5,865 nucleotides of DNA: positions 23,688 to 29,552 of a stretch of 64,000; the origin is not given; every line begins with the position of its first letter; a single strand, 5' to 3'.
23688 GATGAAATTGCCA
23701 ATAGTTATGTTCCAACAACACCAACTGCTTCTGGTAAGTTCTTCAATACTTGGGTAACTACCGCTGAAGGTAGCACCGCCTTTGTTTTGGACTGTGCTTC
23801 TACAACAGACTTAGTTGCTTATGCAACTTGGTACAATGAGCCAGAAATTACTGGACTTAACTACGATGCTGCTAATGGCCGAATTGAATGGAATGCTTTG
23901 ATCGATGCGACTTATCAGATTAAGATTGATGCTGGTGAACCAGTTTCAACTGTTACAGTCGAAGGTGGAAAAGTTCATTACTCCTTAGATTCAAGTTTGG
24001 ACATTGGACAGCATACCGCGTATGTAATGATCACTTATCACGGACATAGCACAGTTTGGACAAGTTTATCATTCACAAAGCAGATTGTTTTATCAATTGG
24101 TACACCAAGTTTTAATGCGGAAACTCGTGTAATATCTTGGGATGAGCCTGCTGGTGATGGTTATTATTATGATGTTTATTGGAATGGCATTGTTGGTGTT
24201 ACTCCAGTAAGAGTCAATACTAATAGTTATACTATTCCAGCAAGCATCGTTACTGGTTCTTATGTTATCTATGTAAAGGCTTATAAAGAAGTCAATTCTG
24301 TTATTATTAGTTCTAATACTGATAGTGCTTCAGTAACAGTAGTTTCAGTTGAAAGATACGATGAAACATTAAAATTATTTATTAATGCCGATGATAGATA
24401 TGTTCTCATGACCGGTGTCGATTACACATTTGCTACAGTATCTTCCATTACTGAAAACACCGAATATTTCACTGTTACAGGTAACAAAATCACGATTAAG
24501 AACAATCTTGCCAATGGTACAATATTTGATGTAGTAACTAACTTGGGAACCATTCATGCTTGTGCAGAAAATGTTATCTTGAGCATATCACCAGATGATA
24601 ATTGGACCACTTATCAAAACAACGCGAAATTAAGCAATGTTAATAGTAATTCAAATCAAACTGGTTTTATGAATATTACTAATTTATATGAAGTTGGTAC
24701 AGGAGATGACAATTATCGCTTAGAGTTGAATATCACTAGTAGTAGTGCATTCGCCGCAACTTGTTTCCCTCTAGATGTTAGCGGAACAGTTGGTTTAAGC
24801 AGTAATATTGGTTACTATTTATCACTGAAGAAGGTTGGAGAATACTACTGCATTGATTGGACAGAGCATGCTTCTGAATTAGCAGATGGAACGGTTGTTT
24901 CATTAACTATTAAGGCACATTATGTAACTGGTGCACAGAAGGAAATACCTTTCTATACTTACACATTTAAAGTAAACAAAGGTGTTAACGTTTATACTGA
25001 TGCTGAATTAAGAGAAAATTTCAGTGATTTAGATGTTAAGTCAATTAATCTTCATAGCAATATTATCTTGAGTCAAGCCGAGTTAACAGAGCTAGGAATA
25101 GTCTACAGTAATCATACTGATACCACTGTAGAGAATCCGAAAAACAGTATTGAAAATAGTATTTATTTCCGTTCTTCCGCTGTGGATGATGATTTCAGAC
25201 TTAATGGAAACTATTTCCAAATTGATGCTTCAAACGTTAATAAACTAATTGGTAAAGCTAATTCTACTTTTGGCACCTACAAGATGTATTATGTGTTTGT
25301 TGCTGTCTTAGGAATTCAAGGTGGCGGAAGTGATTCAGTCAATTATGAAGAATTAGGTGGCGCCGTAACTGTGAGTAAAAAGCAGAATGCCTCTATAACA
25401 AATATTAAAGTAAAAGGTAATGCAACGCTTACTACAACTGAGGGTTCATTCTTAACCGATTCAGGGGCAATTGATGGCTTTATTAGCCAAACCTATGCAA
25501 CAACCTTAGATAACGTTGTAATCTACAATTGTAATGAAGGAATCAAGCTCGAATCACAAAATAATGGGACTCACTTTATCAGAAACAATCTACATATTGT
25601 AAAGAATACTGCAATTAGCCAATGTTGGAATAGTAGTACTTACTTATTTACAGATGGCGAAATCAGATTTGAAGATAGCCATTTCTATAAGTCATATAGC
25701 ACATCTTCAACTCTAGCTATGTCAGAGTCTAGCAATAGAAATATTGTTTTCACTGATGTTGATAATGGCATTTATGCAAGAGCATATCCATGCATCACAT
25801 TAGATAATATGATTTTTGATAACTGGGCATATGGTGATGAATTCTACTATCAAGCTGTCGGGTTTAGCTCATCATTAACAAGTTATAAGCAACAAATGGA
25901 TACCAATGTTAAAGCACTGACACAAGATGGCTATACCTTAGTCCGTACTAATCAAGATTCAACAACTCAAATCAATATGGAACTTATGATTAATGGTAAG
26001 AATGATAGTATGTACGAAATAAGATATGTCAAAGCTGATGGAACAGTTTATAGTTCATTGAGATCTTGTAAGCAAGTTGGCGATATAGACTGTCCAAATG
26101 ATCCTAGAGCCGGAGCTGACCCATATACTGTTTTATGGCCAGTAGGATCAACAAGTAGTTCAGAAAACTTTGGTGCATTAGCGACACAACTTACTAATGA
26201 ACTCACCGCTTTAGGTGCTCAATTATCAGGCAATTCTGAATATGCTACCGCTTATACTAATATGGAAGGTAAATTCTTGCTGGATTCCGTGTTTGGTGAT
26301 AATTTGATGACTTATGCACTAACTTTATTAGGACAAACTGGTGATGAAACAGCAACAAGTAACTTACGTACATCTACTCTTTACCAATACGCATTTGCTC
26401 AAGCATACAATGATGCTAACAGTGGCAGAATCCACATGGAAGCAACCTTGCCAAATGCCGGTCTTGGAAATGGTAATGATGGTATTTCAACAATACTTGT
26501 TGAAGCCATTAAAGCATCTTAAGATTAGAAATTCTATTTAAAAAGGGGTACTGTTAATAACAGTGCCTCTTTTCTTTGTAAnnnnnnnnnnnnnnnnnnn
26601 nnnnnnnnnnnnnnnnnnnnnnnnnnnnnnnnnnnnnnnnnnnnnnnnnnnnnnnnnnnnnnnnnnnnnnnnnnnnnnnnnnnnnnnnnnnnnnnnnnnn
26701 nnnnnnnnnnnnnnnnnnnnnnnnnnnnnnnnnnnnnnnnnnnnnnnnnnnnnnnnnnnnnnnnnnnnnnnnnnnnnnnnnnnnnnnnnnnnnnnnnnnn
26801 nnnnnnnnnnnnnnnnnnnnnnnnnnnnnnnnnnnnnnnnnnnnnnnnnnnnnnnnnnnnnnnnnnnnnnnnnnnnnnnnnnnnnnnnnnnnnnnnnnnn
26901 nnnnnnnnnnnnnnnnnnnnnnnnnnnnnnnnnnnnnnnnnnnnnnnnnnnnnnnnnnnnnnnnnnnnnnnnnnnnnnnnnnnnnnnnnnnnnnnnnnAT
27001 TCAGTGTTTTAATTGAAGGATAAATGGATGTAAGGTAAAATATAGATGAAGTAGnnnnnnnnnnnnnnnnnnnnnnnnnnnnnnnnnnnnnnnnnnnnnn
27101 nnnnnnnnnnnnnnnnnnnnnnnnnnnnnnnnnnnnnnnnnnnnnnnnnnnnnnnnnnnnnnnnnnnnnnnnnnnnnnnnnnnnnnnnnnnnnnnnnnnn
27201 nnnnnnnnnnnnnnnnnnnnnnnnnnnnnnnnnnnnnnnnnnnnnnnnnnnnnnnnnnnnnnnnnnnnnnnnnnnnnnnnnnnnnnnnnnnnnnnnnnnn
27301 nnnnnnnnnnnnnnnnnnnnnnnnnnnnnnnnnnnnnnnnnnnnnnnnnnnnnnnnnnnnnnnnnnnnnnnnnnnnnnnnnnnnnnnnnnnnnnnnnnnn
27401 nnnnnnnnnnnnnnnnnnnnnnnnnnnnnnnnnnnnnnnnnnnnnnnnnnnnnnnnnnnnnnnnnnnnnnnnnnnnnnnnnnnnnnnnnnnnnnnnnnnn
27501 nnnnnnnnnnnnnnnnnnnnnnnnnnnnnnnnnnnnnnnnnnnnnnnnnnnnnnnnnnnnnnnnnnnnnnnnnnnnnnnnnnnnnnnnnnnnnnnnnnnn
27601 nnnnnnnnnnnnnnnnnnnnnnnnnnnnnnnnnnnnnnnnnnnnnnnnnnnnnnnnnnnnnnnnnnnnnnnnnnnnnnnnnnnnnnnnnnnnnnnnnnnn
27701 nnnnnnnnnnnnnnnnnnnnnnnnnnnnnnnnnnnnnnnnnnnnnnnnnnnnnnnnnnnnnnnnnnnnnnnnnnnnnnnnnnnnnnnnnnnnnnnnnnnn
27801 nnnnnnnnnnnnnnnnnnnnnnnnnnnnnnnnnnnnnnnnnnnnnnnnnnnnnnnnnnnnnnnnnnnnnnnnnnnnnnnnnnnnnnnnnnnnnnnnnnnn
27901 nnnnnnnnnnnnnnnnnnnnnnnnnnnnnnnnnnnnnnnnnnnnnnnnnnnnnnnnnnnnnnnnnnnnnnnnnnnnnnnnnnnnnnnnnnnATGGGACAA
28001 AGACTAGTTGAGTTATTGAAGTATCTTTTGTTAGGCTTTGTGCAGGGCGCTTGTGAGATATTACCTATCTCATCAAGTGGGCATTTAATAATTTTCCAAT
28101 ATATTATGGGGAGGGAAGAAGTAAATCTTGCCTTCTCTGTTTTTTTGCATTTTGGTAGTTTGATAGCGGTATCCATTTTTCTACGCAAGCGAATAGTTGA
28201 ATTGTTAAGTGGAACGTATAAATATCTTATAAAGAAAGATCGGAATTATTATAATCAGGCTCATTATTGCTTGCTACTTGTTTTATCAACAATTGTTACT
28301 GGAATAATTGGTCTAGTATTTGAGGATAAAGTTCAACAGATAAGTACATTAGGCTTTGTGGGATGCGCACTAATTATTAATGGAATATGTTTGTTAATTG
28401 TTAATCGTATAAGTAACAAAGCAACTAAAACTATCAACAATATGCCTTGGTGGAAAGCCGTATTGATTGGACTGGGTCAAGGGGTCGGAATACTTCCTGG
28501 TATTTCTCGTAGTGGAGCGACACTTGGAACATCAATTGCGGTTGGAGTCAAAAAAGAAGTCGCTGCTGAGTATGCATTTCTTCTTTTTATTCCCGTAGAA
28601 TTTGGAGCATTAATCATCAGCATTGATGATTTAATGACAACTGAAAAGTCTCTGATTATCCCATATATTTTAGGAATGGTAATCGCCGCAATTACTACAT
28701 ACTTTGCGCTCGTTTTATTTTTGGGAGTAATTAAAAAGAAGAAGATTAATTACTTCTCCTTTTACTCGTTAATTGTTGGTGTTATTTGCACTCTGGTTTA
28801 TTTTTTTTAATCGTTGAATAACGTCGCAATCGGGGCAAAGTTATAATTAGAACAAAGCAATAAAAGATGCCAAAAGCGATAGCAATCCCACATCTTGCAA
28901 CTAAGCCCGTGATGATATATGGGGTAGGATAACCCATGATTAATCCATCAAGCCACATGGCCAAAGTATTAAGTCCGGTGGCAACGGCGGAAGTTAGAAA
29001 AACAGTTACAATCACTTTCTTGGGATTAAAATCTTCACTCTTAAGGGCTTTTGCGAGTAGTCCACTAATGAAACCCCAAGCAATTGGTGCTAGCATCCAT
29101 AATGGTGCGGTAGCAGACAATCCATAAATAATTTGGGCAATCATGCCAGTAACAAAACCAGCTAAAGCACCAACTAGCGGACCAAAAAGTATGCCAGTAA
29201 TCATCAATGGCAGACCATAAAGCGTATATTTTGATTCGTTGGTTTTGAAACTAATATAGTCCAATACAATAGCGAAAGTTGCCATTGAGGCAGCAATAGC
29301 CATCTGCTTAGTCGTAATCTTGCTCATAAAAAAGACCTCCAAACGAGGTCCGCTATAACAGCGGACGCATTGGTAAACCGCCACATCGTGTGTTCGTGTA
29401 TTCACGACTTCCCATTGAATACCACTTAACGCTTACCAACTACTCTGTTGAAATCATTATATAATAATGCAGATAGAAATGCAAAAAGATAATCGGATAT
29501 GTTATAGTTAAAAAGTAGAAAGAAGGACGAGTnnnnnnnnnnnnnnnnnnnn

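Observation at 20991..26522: An 1843-aa lipoprotein built from 13 Flg_new repeats with a super-repeat structure and a beta-helix-like C-terminal domain.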

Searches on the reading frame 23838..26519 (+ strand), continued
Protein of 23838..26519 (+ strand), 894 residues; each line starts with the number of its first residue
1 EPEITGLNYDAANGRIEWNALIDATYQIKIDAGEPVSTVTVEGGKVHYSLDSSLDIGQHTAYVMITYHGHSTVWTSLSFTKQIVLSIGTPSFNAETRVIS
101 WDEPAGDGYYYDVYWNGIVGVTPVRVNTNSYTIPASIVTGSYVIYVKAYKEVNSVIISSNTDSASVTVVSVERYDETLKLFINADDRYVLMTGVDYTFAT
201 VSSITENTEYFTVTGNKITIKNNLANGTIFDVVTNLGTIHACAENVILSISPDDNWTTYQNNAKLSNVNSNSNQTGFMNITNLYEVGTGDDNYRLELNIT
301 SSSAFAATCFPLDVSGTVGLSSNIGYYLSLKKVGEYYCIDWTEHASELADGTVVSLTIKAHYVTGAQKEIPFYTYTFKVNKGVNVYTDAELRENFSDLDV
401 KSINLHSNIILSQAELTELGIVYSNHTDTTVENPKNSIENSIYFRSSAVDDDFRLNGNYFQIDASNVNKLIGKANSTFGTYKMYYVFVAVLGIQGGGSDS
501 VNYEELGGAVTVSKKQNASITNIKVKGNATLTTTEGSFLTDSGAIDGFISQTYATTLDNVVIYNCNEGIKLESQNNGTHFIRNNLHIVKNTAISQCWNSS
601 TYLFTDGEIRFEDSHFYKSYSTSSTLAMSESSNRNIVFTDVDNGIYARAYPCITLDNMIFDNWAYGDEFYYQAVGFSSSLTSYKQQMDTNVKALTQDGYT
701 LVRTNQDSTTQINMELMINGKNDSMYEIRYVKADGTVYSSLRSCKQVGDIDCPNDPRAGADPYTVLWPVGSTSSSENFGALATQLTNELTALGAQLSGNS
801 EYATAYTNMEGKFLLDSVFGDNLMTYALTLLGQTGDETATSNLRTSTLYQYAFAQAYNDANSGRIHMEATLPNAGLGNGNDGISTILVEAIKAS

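Call 85: find_encoding_contigs(protein=P0016, flank=8000, max_places=2)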
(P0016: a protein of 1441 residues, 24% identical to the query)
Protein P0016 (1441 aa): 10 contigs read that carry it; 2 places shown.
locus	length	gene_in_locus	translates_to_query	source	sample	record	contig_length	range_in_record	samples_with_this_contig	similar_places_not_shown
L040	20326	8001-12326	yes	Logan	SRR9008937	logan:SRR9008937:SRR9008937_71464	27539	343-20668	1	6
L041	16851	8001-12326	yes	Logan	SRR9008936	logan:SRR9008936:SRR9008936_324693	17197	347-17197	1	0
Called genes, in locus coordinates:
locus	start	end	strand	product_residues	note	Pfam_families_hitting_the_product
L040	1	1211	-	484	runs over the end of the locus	PF02386:TrkH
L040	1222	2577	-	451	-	PF01210:NAD_Gly3P_dh_N (faint), PF01370:Epimerase (faint), PF01488:Shikimate_DH (weak), PF02254:TrkA_N, PF03807:F420_oxidored (weak), PF02080:TrkA_C, PF02254:TrkA_N, PF02080:TrkA_C, +8 more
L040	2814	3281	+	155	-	-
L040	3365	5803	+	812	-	PF14808:TMEM164, PF00005:ABC_tran, PF13304:AAA_21 (faint)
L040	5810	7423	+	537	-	-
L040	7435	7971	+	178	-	-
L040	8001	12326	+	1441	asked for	PF09479:Flg_new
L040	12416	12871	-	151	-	PF06414:Zeta_toxin, PF13671:AAA_33, PF13238:AAA_18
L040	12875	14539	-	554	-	PF00749:tRNA-synt_1c, PF19269:Anticodon_2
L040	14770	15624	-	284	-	PF03180:Lipoprotein_9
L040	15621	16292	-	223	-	PF00528:BPD_transp_1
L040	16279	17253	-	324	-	PF02463:SMC_N (faint), PF00005:ABC_tran, PF13304:AAA_21 (faint), PF09383:NIL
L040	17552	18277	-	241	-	-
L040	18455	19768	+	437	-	PF05977:MFS_3, PF07690:MFS_1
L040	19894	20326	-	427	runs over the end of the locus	PF07690:MFS_1, PF13347:MFS_2, PF00083:Sugar_tr, PF05977:MFS_3 (weak), PF07690:MFS_1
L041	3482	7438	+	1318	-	PF14808:TMEM164, PF00005:ABC_tran, PF13304:AAA_21 (faint)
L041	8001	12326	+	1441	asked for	PF09479:Flg_new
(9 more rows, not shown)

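Call 99: fold_search(model_id=the predicted structure, library=pdb)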
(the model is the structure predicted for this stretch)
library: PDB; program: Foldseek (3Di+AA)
matches with E <= 10: 172; with E <= 0.001: 0
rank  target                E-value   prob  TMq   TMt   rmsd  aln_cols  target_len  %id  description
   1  5nxk_B                2.3e-03  0.38  0.09  0.16  17.4       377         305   13  L. reuteri 53608 SRRP (released 2018-03-21)
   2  5ny0                  3.3e-03  0.28  0.09  0.15  19.8       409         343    9  L. reuters 100-23 SRRP (released 2018-03-21)
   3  4hwv_A                7.9e-03  0.60  0.15  0.20  15.6       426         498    8  Structure of Pectate Lyase from Acidovorax avenae subsp citrulli (released 2013-10-23)
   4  7e56                  8.7e-03  0.38  0.11  0.21  13.8       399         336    9  The mutant crystal structure of endo-polygalacturonase (T316C/G344C) from Talaromyces leycettanus JCM 12802 (released 2021-08-25)
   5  5nxk_A                1.1e-02  0.23  0.09  0.17  17.7       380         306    9  L. reuteri 53608 SRRP (released 2018-03-21)
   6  5nxk_C                1.2e-02  0.28  0.11  0.17  16.1       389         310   12  L. reuteri 53608 SRRP (released 2018-03-21)
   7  6kvh                  1.2e-02  0.23  0.11  0.18  14.3       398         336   10  The mutant crystal structure of endo-polygalacturonase (T284A) from Talaromyces leycettanus JCM 12802 (released 2020-09-09)
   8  6kve                  1.3e-02  0.41  0.14  0.26  13.2       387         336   11  Crystal structure of a GH28 endo-polygalacturonase from Talaromyces leycettanus JCM 12802 (released 2020-09-09)
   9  8ikw_B                1.3e-02  0.38  0.14  0.23  12.7       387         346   11  A complex structure of PGIP-PG (released 2024-02-07)
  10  6k0v_A                1.9e-02  0.09  0.10  0.11  16.9       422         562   11  Catalytic domain of GH87 alpha-1,3-glucanase D1069A in complex with tetrasaccharides (released 2019-12-25)
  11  4mxn_B                2.7e-02  0.57  0.11  0.31  15.6       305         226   10  Crystal structure of a putative glycosyl hydrolase (PARMER_00599) from Parabacteroides merdae ATCC 43184 at 1.95 A res (released 2013-10-23)
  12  4mxn_D                3.0e-02  0.47  0.10  0.29  16.2       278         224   12  Crystal structure of a putative glycosyl hydrolase (PARMER_00599) from Parabacteroides merdae ATCC 43184 at 1.95 A res (released 2013-10-23)
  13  7bbv_A                5.4e-02  0.25  0.13  0.23  11.8       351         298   10  Pectate lyase B from Verticillium dahliae (released 2022-07-13)
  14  1wmr_A                5.4e-02  0.13  0.14  0.17  18.2       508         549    8  Crystal Structure of Isopullulanase from Aspergillus niger ATCC 9642 (released 2005-07-19)
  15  9g93_A                7.8e-02  0.47  0.10  0.12  17.2       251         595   12  CryoET structure of the in vitro grown Bacillus anthracis Sap S-layer (released 2024-12-18)
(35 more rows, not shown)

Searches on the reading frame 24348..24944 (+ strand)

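Call 60: search_protein_families(library=pfam, proteins=[window:24348-24944:+], max_evalue=10)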
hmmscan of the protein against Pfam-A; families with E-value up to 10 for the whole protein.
window:24348-24944:+ (199 aa): 2 families
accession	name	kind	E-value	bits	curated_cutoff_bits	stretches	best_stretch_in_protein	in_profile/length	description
PF16723.11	DUF5065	-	0.048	14.2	26.8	1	25-118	42-135/156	Domain of unknown function (DUF5065)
PF24145.1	K1-lyase_N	-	0.64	10.6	27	1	22-45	38-61/72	K1 capsule-specific polysaccharide lyase, N-terminal domain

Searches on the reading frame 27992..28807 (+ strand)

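Call 8: search_protein_families(library=pfam, proteins=[window:27992-28807:+], max_evalue=0.001)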
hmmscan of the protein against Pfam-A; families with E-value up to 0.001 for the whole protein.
window:27992-28807:+ (272 aa): 2 families
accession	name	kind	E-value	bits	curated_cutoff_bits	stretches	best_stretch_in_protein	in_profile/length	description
PF02673.24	BacA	-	5.8e-66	223.3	33.4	1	12-265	2-257/257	Bacitracin resistance protein BacA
PF18350.7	SH3_17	-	3.4e-05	24.1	27.7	0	224-254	18-47/53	Restriction endonuclease SH3 domain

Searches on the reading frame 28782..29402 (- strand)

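Call 8: search_protein_families(library=pfam, proteins=[window:28782-29402:-], max_evalue=0.001)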
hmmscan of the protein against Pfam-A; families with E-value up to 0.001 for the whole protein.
window:28782-29402:- (206 aa): 4 families
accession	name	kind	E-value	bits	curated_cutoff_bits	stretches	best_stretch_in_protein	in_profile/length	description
PF07694.17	5TM-5TMR_LYT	-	1.2e-09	38.4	24.6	1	32-144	17-129/169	5TMR of 5TMR-LYT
PF12822.12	ECF_trnsprt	-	2.3e-09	38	30.7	1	32-180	1-145/169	ECF transporter, substrate-specific component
PF07155.17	ECF-ribofla_trS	-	2.5e-09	37.8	26.7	1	29-163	2-144/172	ECF-type riboflavin transporter, S component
PF09515.15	Thia_YuaJ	-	6.2e-06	26.9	25.8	1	37-155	4-130/177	Thiamine transporter protein (Thia_YuaJ)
